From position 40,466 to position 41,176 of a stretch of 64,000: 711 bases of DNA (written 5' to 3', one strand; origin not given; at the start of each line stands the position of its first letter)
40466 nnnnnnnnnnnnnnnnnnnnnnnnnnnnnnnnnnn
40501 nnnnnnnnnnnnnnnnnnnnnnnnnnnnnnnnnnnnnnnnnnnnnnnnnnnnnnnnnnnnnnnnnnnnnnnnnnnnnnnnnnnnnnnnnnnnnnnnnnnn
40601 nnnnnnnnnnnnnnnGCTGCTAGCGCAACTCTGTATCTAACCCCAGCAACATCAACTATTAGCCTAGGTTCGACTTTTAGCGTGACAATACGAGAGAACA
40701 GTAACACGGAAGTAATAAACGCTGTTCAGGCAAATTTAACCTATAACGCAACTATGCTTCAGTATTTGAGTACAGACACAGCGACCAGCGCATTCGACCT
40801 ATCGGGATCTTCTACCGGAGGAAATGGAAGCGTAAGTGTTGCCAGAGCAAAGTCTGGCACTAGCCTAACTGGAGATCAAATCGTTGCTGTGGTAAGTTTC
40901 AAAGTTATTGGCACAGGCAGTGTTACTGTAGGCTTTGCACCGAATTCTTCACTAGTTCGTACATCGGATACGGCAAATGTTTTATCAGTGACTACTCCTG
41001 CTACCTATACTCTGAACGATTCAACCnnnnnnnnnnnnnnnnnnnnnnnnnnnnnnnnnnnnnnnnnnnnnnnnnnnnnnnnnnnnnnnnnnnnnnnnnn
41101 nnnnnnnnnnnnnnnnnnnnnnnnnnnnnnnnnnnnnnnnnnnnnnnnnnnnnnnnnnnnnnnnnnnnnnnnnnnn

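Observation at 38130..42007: Cohesin/dockerin gene trio with the parts list of a membrane-anchored, tiered surface assembly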

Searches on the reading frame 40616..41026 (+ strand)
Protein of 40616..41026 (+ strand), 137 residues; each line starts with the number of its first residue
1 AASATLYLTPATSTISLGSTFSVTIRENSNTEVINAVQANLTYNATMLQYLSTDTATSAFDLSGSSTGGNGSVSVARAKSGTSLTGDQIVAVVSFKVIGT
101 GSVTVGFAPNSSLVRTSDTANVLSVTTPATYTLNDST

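Call 6: search_protein_families(library=pfam, proteins=[window:40616-41026:+], max_evalue=10)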
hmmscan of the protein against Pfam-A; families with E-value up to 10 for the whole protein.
seq(137 aa): 2 families
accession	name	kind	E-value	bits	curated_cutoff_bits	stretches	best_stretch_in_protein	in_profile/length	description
PF00963.24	Cohesin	-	1.9e-06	28.6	24.1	1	13-119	9-125/139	Cohesin domain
PF24249.1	DUF7452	-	0.066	14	28.2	1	12-61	18-68/118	Domain of unknown function (DUF7452)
